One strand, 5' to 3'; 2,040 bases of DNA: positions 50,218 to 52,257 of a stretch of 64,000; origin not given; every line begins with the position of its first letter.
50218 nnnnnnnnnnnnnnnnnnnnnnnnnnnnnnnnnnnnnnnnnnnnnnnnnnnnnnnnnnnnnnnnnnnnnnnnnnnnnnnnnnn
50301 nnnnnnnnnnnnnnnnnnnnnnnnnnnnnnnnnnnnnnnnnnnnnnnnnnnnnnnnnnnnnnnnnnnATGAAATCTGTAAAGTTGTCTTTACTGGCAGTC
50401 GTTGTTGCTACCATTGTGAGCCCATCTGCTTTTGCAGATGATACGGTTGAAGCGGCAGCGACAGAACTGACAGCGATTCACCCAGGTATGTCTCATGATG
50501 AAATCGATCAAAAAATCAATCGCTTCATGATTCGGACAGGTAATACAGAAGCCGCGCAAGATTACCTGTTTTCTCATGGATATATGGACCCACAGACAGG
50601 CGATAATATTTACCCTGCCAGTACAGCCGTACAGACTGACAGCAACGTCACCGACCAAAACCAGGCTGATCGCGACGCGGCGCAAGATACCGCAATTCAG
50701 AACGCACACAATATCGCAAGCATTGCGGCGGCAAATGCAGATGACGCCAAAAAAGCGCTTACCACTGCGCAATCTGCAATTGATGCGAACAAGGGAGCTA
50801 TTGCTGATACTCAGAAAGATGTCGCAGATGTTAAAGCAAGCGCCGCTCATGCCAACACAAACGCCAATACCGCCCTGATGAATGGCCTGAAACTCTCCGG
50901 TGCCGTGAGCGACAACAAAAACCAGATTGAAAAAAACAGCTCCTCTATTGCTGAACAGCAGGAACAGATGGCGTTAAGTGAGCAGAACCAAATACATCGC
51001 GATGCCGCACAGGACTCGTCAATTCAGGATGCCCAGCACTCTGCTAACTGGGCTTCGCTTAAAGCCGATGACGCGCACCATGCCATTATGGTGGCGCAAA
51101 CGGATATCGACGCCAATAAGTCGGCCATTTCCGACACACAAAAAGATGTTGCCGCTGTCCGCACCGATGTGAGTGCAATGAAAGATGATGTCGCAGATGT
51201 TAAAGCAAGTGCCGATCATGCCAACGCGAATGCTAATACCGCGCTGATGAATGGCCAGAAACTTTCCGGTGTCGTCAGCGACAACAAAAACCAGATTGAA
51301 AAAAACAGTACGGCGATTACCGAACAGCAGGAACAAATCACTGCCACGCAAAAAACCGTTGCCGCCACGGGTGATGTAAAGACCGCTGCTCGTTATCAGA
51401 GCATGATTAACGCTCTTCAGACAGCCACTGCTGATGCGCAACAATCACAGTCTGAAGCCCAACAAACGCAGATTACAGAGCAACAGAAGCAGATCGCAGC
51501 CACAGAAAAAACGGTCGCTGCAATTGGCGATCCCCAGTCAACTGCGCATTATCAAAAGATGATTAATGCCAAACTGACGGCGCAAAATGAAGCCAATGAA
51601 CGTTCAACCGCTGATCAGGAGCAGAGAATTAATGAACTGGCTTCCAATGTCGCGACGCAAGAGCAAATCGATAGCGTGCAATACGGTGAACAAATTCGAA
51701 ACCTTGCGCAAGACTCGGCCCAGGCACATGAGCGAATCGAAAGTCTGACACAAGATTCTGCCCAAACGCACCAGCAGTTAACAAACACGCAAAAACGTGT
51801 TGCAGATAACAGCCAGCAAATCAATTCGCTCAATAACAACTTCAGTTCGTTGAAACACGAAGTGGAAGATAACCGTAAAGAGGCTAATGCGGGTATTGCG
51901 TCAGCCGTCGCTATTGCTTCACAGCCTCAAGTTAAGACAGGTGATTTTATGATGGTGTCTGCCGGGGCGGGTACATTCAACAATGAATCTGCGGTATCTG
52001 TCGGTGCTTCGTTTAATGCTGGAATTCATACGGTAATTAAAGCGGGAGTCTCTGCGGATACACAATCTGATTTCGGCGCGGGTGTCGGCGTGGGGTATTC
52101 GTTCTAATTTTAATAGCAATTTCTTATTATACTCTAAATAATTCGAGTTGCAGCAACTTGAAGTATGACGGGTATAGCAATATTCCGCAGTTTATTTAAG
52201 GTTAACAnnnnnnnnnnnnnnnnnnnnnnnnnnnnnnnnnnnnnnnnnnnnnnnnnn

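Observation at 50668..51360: Tandem duplicated ~115-residue modules in the adhesin stalk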

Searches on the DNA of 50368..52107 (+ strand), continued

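Call 50: search_dna_similar(query=L010:3001-5154:+, collection=ecoli_genomes, mode=near, max_rows=60, rows=spread)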
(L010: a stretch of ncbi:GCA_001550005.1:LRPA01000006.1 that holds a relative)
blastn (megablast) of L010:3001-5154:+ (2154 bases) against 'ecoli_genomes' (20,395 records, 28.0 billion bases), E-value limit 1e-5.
Records with a match: 1383; places in all: 1680; records where one place covers at least 80% of the query: 349.
Genomes with a match: 1383 of 5426; with a place that covers at least 80% of the query: 349. Places per genome that has any: lowest 1, median 1, highest 6. On chromosomes: 1680 places; on plasmids: 0.
Best place of each record, by identity: >=99% 142; 95-99% 105; 90-95% 106; 80-90% 1030.
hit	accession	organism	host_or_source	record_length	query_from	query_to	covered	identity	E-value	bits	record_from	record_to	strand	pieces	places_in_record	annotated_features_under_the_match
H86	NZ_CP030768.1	Escherichia coli strain 2017C-4173W12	missing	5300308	1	2154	100%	99.5%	0e+0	4551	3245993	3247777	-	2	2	YadA-like family protein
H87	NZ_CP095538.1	Escherichia coli strain GN04592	Homo sapiens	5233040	1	2154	100%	99.5%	0e+0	4551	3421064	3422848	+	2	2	YadA-like family protein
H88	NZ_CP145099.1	Escherichia coli strain PS_131_S11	Homo sapiens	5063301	1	2154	100%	99.5%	0e+0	4551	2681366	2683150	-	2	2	YadA-like family protein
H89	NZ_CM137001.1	Escherichia coli strain HSP60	Homo sapiens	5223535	1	2154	100%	99.5%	0e+0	4551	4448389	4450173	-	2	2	YadA-like family protein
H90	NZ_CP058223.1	Escherichia coli strain 550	Homo sapiens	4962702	1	2154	100%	99.5%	0e+0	4546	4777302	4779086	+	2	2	YadA-like family protein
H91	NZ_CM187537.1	Escherichia coli strain capsule spontaneous mutant 16b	lab isolate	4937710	1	2154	100%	99.5%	0e+0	4546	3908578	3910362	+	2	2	YadA-like family protein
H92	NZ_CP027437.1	Escherichia coli strain 2012C-4221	missing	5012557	1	2154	100%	97.9%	0e+0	4325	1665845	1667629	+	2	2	YadA-like family protein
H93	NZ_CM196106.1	Escherichia coli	urban waste bin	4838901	1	2154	100%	96.0%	0e+0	4069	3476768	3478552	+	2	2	YadA-like family protein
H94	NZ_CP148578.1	Escherichia coli strain Z1322HEC0005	Homo sapiens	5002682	1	2154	100%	95.9%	0e+0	4053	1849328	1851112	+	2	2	YadA-like family protein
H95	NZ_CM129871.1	Escherichia coli strain PCP07014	seawater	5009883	1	2154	98%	97.4%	0e+0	3596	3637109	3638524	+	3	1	YadA-like family protein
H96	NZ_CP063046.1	Escherichia coli strain KC-Dl-1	Delphinapterus leucas (Beluga whale)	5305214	1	2154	98%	93.3%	0e+0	3114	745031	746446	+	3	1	YadA-like family protein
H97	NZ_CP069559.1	Escherichia coli strain FDAARGOS_1259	Homo sapiens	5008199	1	2154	98%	93.3%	0e+0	3114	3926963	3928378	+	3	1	YadA-like family protein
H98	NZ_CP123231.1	Escherichia coli strain 5132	Homo sapiens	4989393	1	2154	98%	93.3%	0e+0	3114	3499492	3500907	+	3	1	YadA-like family protein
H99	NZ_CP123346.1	Escherichia coli strain AREA_486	Homo sapiens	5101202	1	2154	98%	93.3%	0e+0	3114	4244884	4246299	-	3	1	YadA-like family protein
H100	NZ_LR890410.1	Escherichia coli strain MSB2_1A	Homo sapiens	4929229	1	2154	98%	93.3%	0e+0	3114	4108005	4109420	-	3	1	YadA-like family protein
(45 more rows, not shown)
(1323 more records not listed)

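Call 51: search_dna_similar(query=L010:3001-5154:+, collection=ecoli_genomes, mode=near, max_rows=60, rows=best)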
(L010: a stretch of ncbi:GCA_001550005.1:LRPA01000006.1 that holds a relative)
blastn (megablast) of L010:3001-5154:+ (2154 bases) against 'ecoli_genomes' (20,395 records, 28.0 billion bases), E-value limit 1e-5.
Records with a match: 1383; places in all: 1680; records where one place covers at least 80% of the query: 349.
Genomes with a match: 1383 of 5426; with a place that covers at least 80% of the query: 349. Places per genome that has any: lowest 1, median 1, highest 6. On chromosomes: 1680 places; on plasmids: 0.
Best place of each record, by identity: >=99% 142; 95-99% 105; 90-95% 106; 80-90% 1030.
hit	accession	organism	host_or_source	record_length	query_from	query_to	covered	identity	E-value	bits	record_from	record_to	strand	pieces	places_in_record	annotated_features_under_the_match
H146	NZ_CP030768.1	Escherichia coli strain 2017C-4173W12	missing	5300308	1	2154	100%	99.5%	0e+0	4551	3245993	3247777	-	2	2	YadA-like family protein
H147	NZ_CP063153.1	Escherichia coli strain M7424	Homo sapiens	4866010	1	2154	100%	99.5%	0e+0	4551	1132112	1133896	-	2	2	YadA-like family protein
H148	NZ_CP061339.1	Escherichia coli strain M00057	Homo sapiens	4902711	1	2154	100%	99.5%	0e+0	4551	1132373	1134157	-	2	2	YadA-like family protein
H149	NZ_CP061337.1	Escherichia coli strain M11957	Homo sapiens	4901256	1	2154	100%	99.5%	0e+0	4551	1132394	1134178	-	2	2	YadA-like family protein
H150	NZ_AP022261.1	Escherichia coli strain WP8-S18-ESBL-07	-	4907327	1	2154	100%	99.5%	0e+0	4551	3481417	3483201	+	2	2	YadA-like family protein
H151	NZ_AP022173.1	Escherichia coli strain WP7-S17-ESBL-01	-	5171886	1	2154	100%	99.5%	0e+0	4551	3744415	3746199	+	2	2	YadA-like family protein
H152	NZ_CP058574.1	Escherichia coli strain EC1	Homo sapiens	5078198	1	2154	100%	99.5%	0e+0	4551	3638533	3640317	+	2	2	YadA-like family protein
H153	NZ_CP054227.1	Escherichia coli strain EcPF15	Homo sapiens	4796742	1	2154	100%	99.5%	0e+0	4551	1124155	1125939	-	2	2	YadA-like family protein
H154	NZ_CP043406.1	Escherichia coli strain NMBU-W13E19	surface water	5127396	1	2154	100%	99.5%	0e+0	4551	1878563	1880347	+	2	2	YadA-like family protein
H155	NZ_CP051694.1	Escherichia coli strain SCU-313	Homo sapiens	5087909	1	2154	100%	99.5%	0e+0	4551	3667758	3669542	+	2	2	YadA-like family protein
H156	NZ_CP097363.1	Escherichia coli strain AGR6137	water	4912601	1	2154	100%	99.5%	0e+0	4551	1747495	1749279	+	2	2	YadA-like family protein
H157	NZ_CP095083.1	Escherichia coli strain EC6868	Homo sapiens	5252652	1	2154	100%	99.5%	0e+0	4551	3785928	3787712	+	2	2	YadA-like family protein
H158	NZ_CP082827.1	Escherichia coli strain SCAID WND2-2021 (3/145)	Homo sapiens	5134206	1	2154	100%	99.5%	0e+0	4551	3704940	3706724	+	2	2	YadA-like family protein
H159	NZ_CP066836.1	Escherichia coli strain Ec-FL1-1X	Gallus gallus domesticus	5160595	1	2154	100%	99.5%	0e+0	4551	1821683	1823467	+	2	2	YadA-like family protein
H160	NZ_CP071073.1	Escherichia coli strain 3347558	Homo sapiens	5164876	1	2154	100%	99.5%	0e+0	4551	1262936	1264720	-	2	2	YadA-like family protein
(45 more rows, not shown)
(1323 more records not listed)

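Call 52: get_annotated_region(hit=H146, flank=1500)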
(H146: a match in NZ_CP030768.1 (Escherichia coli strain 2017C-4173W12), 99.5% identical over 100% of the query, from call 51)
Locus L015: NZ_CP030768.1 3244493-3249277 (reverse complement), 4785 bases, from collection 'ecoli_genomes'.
description: Escherichia coli strain 2017C-4173W12 chromosome, complete genome
organism: Escherichia coli strain 2017C-4173W12 (NCBI taxid 562)
replicon: chromosome; assembly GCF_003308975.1
host: missing; source: missing; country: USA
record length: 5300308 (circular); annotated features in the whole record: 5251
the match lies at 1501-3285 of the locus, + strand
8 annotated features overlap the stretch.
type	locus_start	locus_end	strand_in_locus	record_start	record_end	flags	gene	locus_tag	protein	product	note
CDS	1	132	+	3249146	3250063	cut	qmcA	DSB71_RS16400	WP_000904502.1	SPFH domain-containing protein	-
CDS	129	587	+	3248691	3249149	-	ybbJ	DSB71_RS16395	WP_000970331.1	NfeD family protein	-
CDS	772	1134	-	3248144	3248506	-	-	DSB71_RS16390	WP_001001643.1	hypothetical protein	-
CDS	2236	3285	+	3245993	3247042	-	-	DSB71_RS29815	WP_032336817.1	YadA-like family protein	-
CDS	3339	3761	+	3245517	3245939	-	-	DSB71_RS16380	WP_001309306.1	hypothetical protein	-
CDS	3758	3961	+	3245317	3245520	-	-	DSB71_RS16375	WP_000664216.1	hypothetical protein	-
CDS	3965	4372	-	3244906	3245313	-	cueR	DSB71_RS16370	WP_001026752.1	Cu(I)-responsive transcriptional regulator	-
CDS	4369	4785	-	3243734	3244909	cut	-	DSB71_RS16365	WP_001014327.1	HlyD family type I secretion periplasmic adaptor subunit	-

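Call 53: get_annotated_region(hit=H95, flank=1500)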
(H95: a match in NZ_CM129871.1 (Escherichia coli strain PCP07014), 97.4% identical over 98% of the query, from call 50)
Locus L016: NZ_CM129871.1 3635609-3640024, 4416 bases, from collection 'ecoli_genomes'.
description: Escherichia coli strain PCP07014 chromosome, whole genome shotgun sequence
organism: Escherichia coli strain PCP07014 (NCBI taxid 562)
replicon: chromosome; assembly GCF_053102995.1
host: -; source: seawater; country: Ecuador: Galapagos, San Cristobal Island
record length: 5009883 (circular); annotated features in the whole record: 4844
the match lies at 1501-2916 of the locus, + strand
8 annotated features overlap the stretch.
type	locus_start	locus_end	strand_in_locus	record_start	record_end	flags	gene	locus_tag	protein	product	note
CDS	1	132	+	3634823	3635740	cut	qmcA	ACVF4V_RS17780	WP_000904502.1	SPFH domain-containing protein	-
CDS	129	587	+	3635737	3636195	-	ybbJ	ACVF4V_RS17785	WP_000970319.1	NfeD family protein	-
CDS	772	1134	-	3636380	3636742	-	-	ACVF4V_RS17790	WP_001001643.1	hypothetical protein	-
CDS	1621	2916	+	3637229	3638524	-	-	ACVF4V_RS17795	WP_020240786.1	YadA-like family protein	-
CDS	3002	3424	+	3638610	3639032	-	-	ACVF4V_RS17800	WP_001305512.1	hypothetical protein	-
CDS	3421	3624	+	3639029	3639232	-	-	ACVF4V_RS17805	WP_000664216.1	hypothetical protein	-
CDS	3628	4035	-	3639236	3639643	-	cueR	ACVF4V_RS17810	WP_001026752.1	Cu(I)-responsive transcriptional regulator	-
CDS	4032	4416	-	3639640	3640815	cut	-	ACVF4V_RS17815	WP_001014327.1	HlyD family type I secretion periplasmic adaptor subunit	-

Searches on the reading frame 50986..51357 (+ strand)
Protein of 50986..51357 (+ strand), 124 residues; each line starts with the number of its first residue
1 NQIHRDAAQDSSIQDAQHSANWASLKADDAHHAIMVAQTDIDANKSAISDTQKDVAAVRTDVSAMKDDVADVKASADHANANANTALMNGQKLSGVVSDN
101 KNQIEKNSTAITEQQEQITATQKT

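Call 66: search_protein_representatives(protein=window:50986-51357:+)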
Query: 124 residues. Proteins with E-value up to 0.001 (for the whole library): 25; up to 1e-10: 9; up to 1e-30: 2. The best 25 are listed.
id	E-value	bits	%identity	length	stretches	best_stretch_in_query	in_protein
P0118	3.8e-39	149.3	67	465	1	2-124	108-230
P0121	1.9e-36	140.6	59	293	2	24-124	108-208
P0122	7.8e-27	109.8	71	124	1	5-86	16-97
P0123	8.2e-26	106.5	68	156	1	2-89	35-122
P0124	1.4e-25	105.8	92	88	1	44-106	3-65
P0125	4.1e-18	81.8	66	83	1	23-89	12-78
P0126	9.7e-13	64.6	74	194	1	2-48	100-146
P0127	3.0e-12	63.0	37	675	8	28-75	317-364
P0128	9.3e-11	58.2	78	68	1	20-60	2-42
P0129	6.8e-10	55.4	41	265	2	12-73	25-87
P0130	1.0e-09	54.9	28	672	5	36-114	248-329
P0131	1.2e-09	54.7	42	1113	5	38-74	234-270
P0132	7.9e-09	52.0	36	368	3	12-103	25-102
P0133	1.2e-08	51.4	71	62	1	25-66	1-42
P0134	5.0e-05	39.8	45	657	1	2-117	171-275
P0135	7.4e-05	39.3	41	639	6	34-70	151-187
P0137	1.5e-04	38.3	36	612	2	2-78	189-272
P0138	1.8e-04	38.0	35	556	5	40-81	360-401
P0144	9.2e-04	35.8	37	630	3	35-86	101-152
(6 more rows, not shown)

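Call 67: search_protein_families(library=pfam, proteins=[P0127, P0130, P0131, P0134, P0135, P0137, P0138, P0144], max_evalue=0.001)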
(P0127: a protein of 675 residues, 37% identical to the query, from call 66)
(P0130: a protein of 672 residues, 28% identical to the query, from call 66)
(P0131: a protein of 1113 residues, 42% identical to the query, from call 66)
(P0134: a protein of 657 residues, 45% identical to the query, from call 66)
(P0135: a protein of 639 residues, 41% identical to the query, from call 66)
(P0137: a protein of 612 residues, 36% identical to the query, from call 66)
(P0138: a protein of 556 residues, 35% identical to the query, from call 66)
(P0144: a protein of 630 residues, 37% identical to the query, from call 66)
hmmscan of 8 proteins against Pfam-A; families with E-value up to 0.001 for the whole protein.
P0127 (675 aa): 27 families (the best 25 are shown)
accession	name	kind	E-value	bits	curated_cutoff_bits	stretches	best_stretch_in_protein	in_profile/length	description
PF04513.17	Baculo_PEP_C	-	3.2e-14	53.6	38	0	386-455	40-121/140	Baculovirus polyhedron envelope protein, PEP, C terminus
PF07889.17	DUF1664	-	2e-13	50.9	34.6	0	554-633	42-121/124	Protein of unknown function (DUF1664)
PF05531.17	NPV_P10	-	1.7e-11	44.8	29.8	0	551-603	9-60/75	Nucleopolyhedrovirus P10 protein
PF05377.16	FlaC_arch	-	2.9e-11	44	27.8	0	329-360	8-39/55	Flagella accessory protein C (FlaC)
PF06419.17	COG6_N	-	1.3e-08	35.4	27.4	0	338-389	36-87/114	Conserved oligomeric complex COG6, N-terminal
PF12479.13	DUF3698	-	1.9e-07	31.9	25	0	353-405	7-59/107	Protein of unknown function (DUF3698)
PF06160.17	EzrA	-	2.2e-07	30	39.6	0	306-442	350-488/557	Septation ring formation regulator, EzrA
PF06009.19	Laminin_II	-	2.3e-07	31.3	33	0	595-667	6-82/138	Laminin Domain II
PF06810.17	Phage_scaffold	-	2.5e-07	31.3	35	0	330-399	13-78/170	Phage capsid assembly scaffolding protein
PF03915.18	AIP3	-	7.7e-07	29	31.6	0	459-641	81-251/406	Actin interacting protein 3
PF05701.16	WEMBL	-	8e-07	28.6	35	1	314-460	286-432/562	Weak chloroplast movement under blue light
PF10191.15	COG7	-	1.7e-06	27.1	33.9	0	550-628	35-113/772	Golgi complex component 7 (COG7)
PF20882.2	Sos7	-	4.7e-06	27.1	27.3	0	333-367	39-73/75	Kinetochore protein Sos7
PF17279.8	DUF5344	-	1e-05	26.4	27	0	497-532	3-38/87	Family of unknown function (DUF5344)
PF19220.6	Rod_CreS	-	1.6e-05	24.6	100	0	321-388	6-73/359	Crescentin, rod domain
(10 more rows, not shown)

P0130 (672 aa): 81 families (the best 25 are shown)
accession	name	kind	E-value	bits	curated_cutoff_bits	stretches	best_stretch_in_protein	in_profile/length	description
PF16888.10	YwqH-like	-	9.1e-21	74.8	33.7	2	58-177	6-119/123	YwqH-like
PF10473.14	CENP-F_leu_zip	-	5.3e-18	65.9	34.5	3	90-180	17-107/140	Leucine-rich repeats of kinetochore protein Cenp-F/LEK1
PF04728.18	LPP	-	2.8e-17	63.2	29.1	0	93-126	3-36/53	Lipoprotein leucine-zipper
PF06810.17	Phage_scaffold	-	2.8e-14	53.9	35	0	214-234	32-52/170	Phage capsid assembly scaffolding protein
PF05701.16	WEMBL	-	2.8e-13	49.9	35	1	38-211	261-435/562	Weak chloroplast movement under blue light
PF08614.16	ATG16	-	2.9e-13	50.9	33.7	2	33-145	66-178/200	Autophagy protein 16 (ATG16)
PF11559.13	ADIP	-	6.1e-13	49.5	34.3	0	224-288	60-124/151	Afadin- and alpha -actinin-Binding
PF19220.6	Rod_CreS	-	9.5e-13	48.3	100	1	150-290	3-143/359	Crescentin, rod domain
PF25450.1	Rab11-FIP3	-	1.9e-12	48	31.9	0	168-221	55-108/125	Rab11-FIP3-like domain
PF24668.1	KH_Vigilin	-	3.1e-12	46.2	27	0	260-274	29-43/50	Vigilin KH domain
PF08702.15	Fib_alpha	-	3.2e-12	47.3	29.9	0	87-180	32-129/143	Fibrinogen alpha/beta chain family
PF06818.20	Fez1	-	1e-11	46.1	34.4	2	68-183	23-138/199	Fez1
PF07926.17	TPR_MLP1_2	-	1.4e-11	44.9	36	1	71-166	3-98/129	TPR/MLP1/MLP2-like protein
PF04859.17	DUF641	-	4.8e-11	43.5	27.6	0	164-164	88-88/127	Plant protein of unknown function (DUF641)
PF12795.12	MscS_porin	-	7.7e-11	42.5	34.4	0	34-97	78-141/238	Mechanosensitive ion channel porin domain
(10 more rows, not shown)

P0131 (1113 aa): 29 families (the best 25 are shown)
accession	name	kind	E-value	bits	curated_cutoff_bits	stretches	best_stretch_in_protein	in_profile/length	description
PF20720.3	nSTAND3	-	6.9e-26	91.2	27.2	1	456-610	1-150/155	Novel STAND NTPase 3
PF18738.6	HEPN_DZIP3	-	2.7e-22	79.5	27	1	42-183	4-144/144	DZIP3/ hRUL138-like HEPN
PF12796.13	Ank_2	-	1.7e-14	54.6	27.3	1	1066-1112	23-66/90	Ankyrin repeats (3 copies)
PF07889.17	DUF1664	-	8.3e-13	48.9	34.6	0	193-276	41-121/124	Protein of unknown function (DUF1664)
PF04728.18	LPP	-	1.9e-12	47.8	29.1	0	310-341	5-36/53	Lipoprotein leucine-zipper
PF05701.16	WEMBL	-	1.2e-11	44.6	35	1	173-333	280-440/562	Weak chloroplast movement under blue light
PF06009.19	Laminin_II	-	5.8e-09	36.5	33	0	355-447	4-99/138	Laminin Domain II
PF06419.17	COG6_N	-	1e-08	35.7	27.4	0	192-243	32-83/114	Conserved oligomeric complex COG6, N-terminal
PF06818.20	Fez1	-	3.1e-07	31.5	34.4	0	198-313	29-144/199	Fez1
PF13637.12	Ank_4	-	3.5e-07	30.8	22.7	0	980-1026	2-47/50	Ankyrin repeats (many copies)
PF25450.1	Rab11-FIP3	-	5.8e-07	30.3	31.9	0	173-235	48-110/125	Rab11-FIP3-like domain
PF15905.10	HMMR_N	-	9.8e-07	29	30.1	0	184-327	176-323/330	Hyaluronan mediated motility receptor N-terminal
PF13606.12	Ank_3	-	3.1e-06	27.5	22.3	0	1073-1096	3-25/30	Ankyrin repeat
PF16809.10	NleF_casp_inhib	-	4.3e-06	27.3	24.1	0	214-253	28-67/145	NleF caspase inhibitor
PF10473.14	CENP-F_leu_zip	-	6.8e-06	26.6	34.5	0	200-286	10-96/140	Leucine-rich repeats of kinetochore protein Cenp-F/LEK1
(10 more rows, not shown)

P0134 (657 aa): 0 families

P0135 (639 aa): 20 families
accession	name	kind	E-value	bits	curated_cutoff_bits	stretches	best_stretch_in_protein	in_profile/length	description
PF08702.15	Fib_alpha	-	8e-18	65.4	29.9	0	117-174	69-127/143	Fibrinogen alpha/beta chain family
PF13884.11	Peptidase_S74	-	4.9e-13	49.6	22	1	521-580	1-57/58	Chaperone of endosialidase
PF16331.10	TolA_bind_tri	-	9.2e-10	38.9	30.1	0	63-113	2-52/76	TolA binding protein trimerisation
PF19220.6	Rod_CreS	-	2.7e-09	37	100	2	204-311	5-112/359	Crescentin, rod domain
PF10473.14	CENP-F_leu_zip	-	1.2e-08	35.5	34.5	0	61-152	20-111/140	Leucine-rich repeats of kinetochore protein Cenp-F/LEK1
PF24918.1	NET2A_C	-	1.4e-07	32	27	1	73-221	21-171/180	NET2A, C-terminal domain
PF08614.16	ATG16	-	5e-07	30.5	33.7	0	180-280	39-142/200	Autophagy protein 16 (ATG16)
PF04102.17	SlyX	-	1e-06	29.7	30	0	64-119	2-57/67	SlyX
PF25443.1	ANG-1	-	1e-05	26.1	28.5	0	221-307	9-99/105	ANG-1-like domain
PF01519.22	DUF16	-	1.8e-05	25.6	40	0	119-154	32-67/104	Protein of unknown function DUF16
PF10174.14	Cast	-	3.1e-05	22.9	29.1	1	93-307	289-514/766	RIM-binding protein of the cytomatrix active zone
PF11559.13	ADIP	-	0.0001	22.8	34.3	0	62-130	56-124/151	Afadin- and alpha -actinin-Binding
PF06818.20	Fez1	-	0.00012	23.1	34.4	0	180-228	20-68/199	Fez1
PF25450.1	Rab11-FIP3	-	0.00021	22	31.9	0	106-173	53-120/125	Rab11-FIP3-like domain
PF15905.10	HMMR_N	-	0.00028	20.9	30.1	0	60-159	180-282/330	Hyaluronan mediated motility receptor N-terminal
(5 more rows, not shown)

P0137 (612 aa): 1 family
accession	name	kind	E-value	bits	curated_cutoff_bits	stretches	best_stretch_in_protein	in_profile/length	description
PF03895.21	YadA_anchor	-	2.6e-15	56.7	22.7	1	553-612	1-60/60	YadA-like membrane anchor domain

P0138 (556 aa): 9 families
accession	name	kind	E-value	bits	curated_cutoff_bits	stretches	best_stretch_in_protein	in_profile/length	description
PF07889.17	DUF1664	-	1.4e-11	44.9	34.6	0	357-406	71-120/124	Protein of unknown function (DUF1664)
PF04513.17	Baculo_PEP_C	-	6e-08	33.3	38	0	398-512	10-119/140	Baculovirus polyhedron envelope protein, PEP, C terminus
PF05377.16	FlaC_arch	-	2.4e-07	31.5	27.8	0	431-467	2-38/55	Flagella accessory protein C (FlaC)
PF06009.19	Laminin_II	-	8.1e-07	29.6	33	0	421-523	2-107/138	Laminin Domain II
PF04728.18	LPP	-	6.1e-06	26.9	29.1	0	420-451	5-36/53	Lipoprotein leucine-zipper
PF23284.2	KOW2_Spt5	-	3e-05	24.2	28.9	0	295-328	7-40/50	Transcription elongation factor SPT5, second KOW domain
PF05531.17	NPV_P10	-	8.6e-05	23.4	29.8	0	419-474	8-66/75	Nucleopolyhedrovirus P10 protein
PF23991.1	DUF7310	-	0.00031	21.6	40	0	347-387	25-65/83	Coiled-coil region of unknown function (DUF7310)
PF04108.17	ATG17_like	-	0.00055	20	43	0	349-497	113-258/355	Autophagy protein ATG17-like domain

P0144 (630 aa): 16 families
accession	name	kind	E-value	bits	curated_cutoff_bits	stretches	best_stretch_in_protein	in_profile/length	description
PF04728.18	LPP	-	1.4e-07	32.1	29.1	0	113-141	8-36/53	Lipoprotein leucine-zipper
PF05701.16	WEMBL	-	1.1e-06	28.1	35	1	51-188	295-439/562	Weak chloroplast movement under blue light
PF03629.24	SASA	-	4.4e-06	26.9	24.8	1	254-436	5-174/226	Carbohydrate esterase, sialic acid-specific acetylesterase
PF16888.10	YwqH-like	-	4.8e-06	27.3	33.7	0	74-193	7-120/123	YwqH-like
PF11559.13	ADIP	-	1.1e-05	26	34.3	0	102-176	56-130/151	Afadin- and alpha -actinin-Binding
PF06810.17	Phage_scaffold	-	2e-05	25.1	35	0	75-140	16-84/170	Phage capsid assembly scaffolding protein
PF09787.14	Golgin_A5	-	2.5e-05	24.4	31.7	0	92-197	40-143/305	Golgin subfamily A member 5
PF06818.20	Fez1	-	3.4e-05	24.9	34.4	1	49-182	10-150/199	Fez1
PF10473.14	CENP-F_leu_zip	-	6.1e-05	23.5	34.5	0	66-148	20-102/140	Leucine-rich repeats of kinetochore protein Cenp-F/LEK1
PF07798.16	CCDC90-like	-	8.9e-05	22.8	33.5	0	89-185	55-154/175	Coiled-coil domain-containing protein 90-like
PF10186.14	ATG14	-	9.1e-05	22.1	33.2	0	90-182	25-118/347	Vacuolar sorting 38 and autophagy-related subunit 14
PF07926.17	TPR_MLP1_2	-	0.00015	22.2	36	0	73-167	4-98/129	TPR/MLP1/MLP2-like protein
PF06160.17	EzrA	-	0.00018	20.4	39.6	1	56-206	101-246/557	Septation ring formation regulator, EzrA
PF08614.16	ATG16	-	0.00047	20.8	33.7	1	67-177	33-139/200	Autophagy protein 16 (ATG16)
PF20882.2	Sos7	-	0.00047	20.7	27.3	0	36-88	21-73/75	Kinetochore protein Sos7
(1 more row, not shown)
